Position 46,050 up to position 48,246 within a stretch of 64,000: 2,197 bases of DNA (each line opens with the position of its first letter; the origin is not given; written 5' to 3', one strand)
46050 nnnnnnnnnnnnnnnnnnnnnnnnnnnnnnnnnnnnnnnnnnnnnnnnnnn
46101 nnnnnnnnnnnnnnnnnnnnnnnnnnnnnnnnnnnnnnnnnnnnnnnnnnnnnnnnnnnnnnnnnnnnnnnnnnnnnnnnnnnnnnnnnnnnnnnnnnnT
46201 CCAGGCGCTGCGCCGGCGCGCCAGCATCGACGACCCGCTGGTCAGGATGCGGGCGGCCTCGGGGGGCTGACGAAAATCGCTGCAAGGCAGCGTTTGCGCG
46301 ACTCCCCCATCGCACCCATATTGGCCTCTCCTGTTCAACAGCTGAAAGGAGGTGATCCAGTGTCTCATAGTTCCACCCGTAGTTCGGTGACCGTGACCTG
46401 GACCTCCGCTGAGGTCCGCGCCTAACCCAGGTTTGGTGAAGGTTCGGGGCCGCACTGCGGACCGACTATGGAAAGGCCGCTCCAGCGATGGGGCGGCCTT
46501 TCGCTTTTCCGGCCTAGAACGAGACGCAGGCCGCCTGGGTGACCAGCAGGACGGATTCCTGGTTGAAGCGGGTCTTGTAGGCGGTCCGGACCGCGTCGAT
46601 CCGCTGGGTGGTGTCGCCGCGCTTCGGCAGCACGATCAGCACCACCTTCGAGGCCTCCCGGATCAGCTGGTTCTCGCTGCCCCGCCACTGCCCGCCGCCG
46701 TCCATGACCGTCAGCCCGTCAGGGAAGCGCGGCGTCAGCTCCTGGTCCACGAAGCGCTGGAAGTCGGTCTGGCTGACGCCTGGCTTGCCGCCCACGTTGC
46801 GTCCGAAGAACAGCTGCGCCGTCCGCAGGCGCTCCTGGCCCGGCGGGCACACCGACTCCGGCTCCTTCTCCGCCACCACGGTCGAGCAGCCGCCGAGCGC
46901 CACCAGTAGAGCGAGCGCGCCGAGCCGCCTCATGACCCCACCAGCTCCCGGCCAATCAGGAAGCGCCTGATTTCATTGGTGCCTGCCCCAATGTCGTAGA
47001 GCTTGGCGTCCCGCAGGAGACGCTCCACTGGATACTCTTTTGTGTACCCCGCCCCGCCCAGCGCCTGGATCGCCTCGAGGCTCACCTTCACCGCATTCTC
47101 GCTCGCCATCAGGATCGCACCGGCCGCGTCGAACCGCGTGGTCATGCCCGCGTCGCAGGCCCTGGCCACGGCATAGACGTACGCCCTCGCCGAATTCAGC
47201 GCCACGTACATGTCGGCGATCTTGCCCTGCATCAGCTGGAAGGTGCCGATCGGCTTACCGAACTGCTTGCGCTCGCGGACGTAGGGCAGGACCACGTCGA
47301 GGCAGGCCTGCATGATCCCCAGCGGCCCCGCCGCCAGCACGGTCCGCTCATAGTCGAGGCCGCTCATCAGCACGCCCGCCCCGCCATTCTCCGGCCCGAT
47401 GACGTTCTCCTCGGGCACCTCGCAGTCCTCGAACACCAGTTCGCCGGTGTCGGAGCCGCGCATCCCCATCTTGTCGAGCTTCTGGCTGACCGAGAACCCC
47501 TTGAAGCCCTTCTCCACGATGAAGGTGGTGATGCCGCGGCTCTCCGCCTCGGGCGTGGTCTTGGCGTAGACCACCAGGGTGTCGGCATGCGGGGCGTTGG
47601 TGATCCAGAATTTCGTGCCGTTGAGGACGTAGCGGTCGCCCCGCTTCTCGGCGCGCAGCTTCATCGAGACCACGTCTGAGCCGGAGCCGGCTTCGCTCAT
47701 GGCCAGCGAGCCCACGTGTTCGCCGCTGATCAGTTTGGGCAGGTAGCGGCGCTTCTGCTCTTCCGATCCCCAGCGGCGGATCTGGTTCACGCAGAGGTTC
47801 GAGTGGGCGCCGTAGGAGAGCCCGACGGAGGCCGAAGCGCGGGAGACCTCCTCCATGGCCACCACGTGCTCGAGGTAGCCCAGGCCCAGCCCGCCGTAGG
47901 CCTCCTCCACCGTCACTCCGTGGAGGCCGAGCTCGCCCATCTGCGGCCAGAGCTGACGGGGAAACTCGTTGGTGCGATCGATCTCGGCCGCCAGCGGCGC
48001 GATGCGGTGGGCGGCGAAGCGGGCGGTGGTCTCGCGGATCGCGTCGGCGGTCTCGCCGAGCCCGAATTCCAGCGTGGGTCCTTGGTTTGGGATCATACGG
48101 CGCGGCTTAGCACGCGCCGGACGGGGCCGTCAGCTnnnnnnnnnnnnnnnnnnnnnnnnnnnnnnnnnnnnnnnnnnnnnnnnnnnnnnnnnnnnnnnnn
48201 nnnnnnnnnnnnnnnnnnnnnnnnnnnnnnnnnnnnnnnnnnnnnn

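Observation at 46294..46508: Unannotated structured RNA with a hidden 14-nt perfect complement to the 16S rRNA 3' end and a 21-codon sORF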

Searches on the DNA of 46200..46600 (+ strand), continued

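Call 52: search_with_rna_model(model_id=R1, sources=[L122, L123, L124, L125, L126, L127, L129, L130, L132, L133, L134, L135, L136, L137, L138, L139, L141, L142, L143, L145, L146, L147, L148, L150, L151, L152, L153, L155, L156, L157, L158, L159, L160, L161, L162, L163, L164, L165, L166, L167, L168, L169, L170, L171, L172, L173, L174, L176, L177, L178, L179, L181, L182, L183, L184, L185, L186, L187, L188, L189, L190, L191, L192, L193, L196, L197, L198, L199, L200, L201, L202, L203, L204, L205, L206, L208, L209, L210, L211, L212, L214, L215, L216, L217, L218, L219, L220, L221, L222, L223, L225, L226, L227, L228, L230, L231, L232, L233, L234, L235], max_evalue=0.01)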
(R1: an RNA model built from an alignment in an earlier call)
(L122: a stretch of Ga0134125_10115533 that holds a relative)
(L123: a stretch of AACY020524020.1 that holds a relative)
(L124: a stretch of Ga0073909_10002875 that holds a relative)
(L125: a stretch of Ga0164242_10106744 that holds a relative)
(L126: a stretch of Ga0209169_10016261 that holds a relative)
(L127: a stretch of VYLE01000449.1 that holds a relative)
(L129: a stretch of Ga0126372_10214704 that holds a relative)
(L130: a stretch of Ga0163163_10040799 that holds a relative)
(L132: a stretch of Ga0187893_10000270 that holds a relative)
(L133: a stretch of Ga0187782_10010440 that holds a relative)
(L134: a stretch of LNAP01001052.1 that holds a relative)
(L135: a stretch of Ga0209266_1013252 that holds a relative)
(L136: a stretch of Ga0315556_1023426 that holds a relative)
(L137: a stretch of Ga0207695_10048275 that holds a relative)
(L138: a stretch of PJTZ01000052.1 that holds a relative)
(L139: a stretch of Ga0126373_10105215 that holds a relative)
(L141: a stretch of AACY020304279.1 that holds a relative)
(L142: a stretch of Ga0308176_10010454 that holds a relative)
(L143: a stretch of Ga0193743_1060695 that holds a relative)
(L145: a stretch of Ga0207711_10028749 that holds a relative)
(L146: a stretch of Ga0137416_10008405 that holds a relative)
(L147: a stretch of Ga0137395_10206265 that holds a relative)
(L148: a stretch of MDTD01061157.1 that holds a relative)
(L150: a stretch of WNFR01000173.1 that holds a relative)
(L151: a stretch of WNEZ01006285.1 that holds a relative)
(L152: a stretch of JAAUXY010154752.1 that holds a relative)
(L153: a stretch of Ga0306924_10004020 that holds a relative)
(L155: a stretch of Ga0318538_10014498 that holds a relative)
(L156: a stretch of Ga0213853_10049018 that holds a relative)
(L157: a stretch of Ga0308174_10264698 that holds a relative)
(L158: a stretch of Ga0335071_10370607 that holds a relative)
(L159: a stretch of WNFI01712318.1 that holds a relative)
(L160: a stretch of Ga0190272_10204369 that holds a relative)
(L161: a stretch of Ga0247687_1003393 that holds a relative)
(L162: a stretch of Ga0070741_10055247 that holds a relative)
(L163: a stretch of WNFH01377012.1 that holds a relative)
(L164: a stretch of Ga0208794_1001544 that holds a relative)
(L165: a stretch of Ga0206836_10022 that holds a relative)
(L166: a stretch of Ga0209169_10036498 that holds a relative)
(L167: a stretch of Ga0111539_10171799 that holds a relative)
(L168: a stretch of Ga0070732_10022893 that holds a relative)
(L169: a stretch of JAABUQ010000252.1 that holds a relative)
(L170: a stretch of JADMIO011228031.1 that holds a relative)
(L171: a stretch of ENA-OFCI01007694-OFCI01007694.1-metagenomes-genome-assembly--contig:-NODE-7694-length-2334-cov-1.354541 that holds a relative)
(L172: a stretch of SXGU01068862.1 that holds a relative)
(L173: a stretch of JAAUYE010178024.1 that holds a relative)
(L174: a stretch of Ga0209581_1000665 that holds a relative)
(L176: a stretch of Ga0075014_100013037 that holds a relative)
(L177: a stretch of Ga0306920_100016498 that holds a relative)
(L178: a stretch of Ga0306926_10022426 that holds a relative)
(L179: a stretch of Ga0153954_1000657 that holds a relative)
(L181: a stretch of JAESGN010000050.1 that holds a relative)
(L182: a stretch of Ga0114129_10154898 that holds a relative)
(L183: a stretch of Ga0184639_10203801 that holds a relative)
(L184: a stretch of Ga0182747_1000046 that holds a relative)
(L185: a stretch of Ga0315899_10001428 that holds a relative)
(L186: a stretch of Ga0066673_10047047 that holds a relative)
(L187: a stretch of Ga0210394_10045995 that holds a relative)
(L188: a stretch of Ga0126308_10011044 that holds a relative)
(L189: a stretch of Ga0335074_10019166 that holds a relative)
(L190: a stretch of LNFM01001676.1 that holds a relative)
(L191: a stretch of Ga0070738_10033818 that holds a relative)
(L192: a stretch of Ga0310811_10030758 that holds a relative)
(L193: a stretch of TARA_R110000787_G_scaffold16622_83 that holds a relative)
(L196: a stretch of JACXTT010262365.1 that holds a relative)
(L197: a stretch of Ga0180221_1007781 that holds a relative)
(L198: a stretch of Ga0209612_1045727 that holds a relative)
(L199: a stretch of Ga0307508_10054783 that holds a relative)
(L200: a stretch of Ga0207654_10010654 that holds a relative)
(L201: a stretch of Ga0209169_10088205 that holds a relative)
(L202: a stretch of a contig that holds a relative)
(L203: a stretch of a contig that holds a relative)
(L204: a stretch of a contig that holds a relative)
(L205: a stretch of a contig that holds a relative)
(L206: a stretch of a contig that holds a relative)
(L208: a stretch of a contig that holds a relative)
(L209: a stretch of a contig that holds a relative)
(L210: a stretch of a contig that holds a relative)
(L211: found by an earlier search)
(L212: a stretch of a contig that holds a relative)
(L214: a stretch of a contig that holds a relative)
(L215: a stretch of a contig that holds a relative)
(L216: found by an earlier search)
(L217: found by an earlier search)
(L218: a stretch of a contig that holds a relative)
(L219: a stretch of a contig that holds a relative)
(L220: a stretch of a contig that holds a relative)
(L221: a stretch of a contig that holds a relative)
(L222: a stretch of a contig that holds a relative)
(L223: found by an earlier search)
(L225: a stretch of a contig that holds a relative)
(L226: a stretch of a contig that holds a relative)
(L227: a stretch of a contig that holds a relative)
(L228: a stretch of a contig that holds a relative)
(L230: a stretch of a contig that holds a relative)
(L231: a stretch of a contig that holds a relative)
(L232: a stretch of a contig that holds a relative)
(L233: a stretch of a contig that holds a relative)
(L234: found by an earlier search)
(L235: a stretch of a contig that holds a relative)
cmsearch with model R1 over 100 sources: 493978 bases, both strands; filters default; matches with E-value up to 0.01: 97.
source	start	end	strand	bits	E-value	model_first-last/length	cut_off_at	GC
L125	452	632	+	198.6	2.1e-49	1-180/180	no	0.62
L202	2940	3119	+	196.2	9.3e-49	1-180/180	no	0.62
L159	683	862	-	187.6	1.6e-46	1-180/180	no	0.64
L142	2388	2566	-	182.5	3.2e-45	1-180/180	no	0.62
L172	1383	1559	+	115.6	7e-28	1-180/180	no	0.62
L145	1620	1827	-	98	2.7e-23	1-180/180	no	0.62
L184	7078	7245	-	95.1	1.4e-22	1-180/180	no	0.62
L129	234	413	-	80.2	1.1e-18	1-180/180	no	0.63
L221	5476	5683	-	77.6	5e-18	1-180/180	no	0.63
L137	2914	3107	+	75.9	1.4e-17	1-180/180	no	0.61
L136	401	579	+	74.6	2.9e-17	1-180/180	no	0.63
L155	2049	2231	+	73.6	5.4e-17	1-180/180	no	0.6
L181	5245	5427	-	73.6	5.6e-17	1-180/180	no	0.58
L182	2478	2653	+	73.2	6.9e-17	1-180/180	no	0.61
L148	2520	2699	+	73.2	7.1e-17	1-180/180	no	0.56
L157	693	870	+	72.9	8.2e-17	1-180/180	no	0.64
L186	1440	1619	+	72.6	1e-16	1-180/180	no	0.6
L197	3712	3940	+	69.9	5.1e-16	1-180/180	no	0.63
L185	1717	1909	-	68.5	1.2e-15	1-180/180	no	0.65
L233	2212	2377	+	67.9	1.6e-15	1-180/180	no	0.6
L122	1087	1253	-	64.5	1.2e-14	1-180/180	no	0.65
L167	482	654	+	63.2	2.7e-14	1-180/180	no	0.57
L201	635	844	+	62.7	3.7e-14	1-180/180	no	0.62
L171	1136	1312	-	62.7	3.7e-14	1-180/180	no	0.6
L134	1929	2123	+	61.9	6.1e-14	1-180/180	no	0.59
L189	704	895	+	61.4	8.1e-14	1-180/180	no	0.58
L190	3786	3953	-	60.2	1.6e-13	1-180/180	no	0.64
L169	3479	3663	+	57.8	6.8e-13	1-180/180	no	0.63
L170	2201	2351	+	54.9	3.8e-12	1-180/180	no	0.58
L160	958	1121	-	54.1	6.2e-12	1-180/180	no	0.56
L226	554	717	-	51.4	3.1e-11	1-180/180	no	0.55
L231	1516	1684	-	51.1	3.8e-11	1-180/180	no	0.54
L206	856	1045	+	48.7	1.5e-10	1-180/180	no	0.49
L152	695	882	-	46.6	5.5e-10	1-180/180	no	0.57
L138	2134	2307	-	46.1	7.3e-10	1-180/180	no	0.52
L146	570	729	-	44.8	1.6e-09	1-180/180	no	0.58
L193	1167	1343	+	44.1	2.4e-09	1-180/180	no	0.5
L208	283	470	-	40.9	1.7e-08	1-180/180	no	0.53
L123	884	1050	+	39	5.2e-08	1-180/180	no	0.51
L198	970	1137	+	38.7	6e-08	1-180/180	no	0.55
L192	5663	5856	-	37.2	1.5e-07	1-180/180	no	0.57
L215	2416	2605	+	36.9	1.7e-07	1-180/180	no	0.55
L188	3780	3944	+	36.1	2.9e-07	1-180/180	no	0.58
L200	1585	1763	+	35.8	3.4e-07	1-180/180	no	0.59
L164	1432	1623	-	35.4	4.5e-07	1-180/180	no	0.57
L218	661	842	-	34.2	9e-07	1-180/180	no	0.63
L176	125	293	-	34.1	9.8e-07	1-180/180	no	0.62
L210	466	631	-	33.8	1.1e-06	1-180/180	no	0.56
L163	354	519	+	33.3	1.5e-06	1-180/180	no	0.58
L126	2975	3067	+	33.3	1.6e-06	1-180/180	no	0.57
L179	692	822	-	33.2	1.6e-06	1-180/180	no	0.6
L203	2006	2203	+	32.3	2.8e-06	1-180/180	no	0.6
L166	833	998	+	32.2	3e-06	1-180/180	no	0.59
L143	625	791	+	32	3.4e-06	1-180/180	no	0.62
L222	288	457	+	31.7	4e-06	1-180/180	no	0.61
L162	295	465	+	31.7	4.1e-06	1-180/180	no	0.6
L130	3476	3638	+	30.1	1e-05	1-180/180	no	0.62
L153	1924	2090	+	30.1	1e-05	1-180/180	no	0.63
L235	743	930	+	30.1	1e-05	1-180/180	no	0.53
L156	3779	3948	-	30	1.1e-05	1-180/180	no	0.59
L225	1016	1109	-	29.8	1.2e-05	1-180/180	no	0.56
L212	75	260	-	28.9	2.2e-05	1-180/180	no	0.5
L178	1379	1497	-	28.5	2.6e-05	1-180/180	no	0.61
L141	196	376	+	28.5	2.7e-05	1-180/180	no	0.58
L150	2183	2276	-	28.3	3.1e-05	1-180/180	no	0.53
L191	1689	1850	-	28.2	3.2e-05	1-180/180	no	0.6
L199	200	365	+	27.5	4.9e-05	1-180/180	no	0.58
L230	1114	1301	-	26.7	7.9e-05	1-180/180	no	0.65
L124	4079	4277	-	26.2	0.00011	1-180/180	no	0.67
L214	992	1098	+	25.9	0.00013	1-180/180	no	0.63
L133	2585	2678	+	25.3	0.00018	1-180/180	no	0.57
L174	12341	12435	+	25.2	0.00019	1-180/180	no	0.59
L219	645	824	-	24.4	0.00031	1-180/180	no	0.57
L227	2082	2176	-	23.9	0.00043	1-180/180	no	0.6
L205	806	900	+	23.4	0.00056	1-180/180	no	0.58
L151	11801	11981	+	23.1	0.00066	1-180/180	no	0.65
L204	4497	4638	+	22.8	0.00081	1-180/180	no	0.65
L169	1416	1562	-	22.7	0.00086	1-180/180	no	0.65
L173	2953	3045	+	22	0.0013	1-180/180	no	0.63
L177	5915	6009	+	21.8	0.0015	1-180/180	no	0.59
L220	1005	1099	-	21.8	0.0015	1-180/180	no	0.59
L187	980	1075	+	21.4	0.0019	1-180/180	no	0.59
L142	2364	2418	+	21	0.0023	1-180/180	no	0.67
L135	1557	1679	-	20.8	0.0026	1-180/180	no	0.62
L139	2155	2248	-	20.6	0.0029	1-180/180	no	0.59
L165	11044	11140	+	20.6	0.003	1-180/180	no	0.56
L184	7057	7105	+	20.6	0.0031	1-180/180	no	0.63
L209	239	333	-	20.3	0.0035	1-180/180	no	0.58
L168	1664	1761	+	20.3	0.0036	1-180/180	no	0.58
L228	1532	1622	+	19.9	0.0046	1-180/180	no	0.57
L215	2574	2652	-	19.5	0.0059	1-180/180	no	0.56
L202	3089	3119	-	19.4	0.006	150-180/180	no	0.71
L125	602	632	-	19.4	0.006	150-180/180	no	0.71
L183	588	749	-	19.3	0.0064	1-180/180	no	0.61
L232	4384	4507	-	19.2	0.0068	1-180/180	no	0.57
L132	6624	6712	+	19.2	0.0071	1-180/180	no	0.65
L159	644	713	+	18.9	0.0083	1-180/180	no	0.71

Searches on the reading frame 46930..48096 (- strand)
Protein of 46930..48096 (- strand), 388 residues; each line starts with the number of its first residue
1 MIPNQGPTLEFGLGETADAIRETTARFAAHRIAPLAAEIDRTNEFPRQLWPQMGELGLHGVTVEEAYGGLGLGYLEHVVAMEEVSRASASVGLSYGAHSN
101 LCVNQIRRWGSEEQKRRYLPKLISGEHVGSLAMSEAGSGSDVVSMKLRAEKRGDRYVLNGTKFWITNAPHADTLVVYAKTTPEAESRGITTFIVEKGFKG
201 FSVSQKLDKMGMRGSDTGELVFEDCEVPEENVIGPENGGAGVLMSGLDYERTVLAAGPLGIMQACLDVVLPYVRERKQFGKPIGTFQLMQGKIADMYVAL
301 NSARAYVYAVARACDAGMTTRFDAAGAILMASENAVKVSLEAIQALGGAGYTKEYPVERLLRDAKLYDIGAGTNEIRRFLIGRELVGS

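Call 16: find_encoding_contigs(protein=window:46930-48096:-, flank=3000, max_places=3)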
Protein window:46930-48096:- (388 aa): 1 contig read that carries it; 1 place shown.
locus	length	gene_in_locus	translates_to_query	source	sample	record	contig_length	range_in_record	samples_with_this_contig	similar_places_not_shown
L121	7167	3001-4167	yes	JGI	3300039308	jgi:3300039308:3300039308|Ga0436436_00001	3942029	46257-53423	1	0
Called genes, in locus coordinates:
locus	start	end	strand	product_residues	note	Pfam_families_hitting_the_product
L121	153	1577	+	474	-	PF03448:MgtE_N, PF00571:CBS (weak), PF01769:MgtE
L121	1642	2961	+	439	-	PF00959:Phage_lysozyme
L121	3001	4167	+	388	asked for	PF02771:Acyl-CoA_dh_N, PF02770:Acyl-CoA_dh_M, PF00441:Acyl-CoA_dh_1, PF08028:Acyl-CoA_dh_2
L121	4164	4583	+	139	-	PF12098:DUF3574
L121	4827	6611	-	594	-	PF00027:cNMP_binding, PF24179:NTE_Ploop (faint), PF01734:Patatin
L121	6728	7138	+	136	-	PF07370:DUF1489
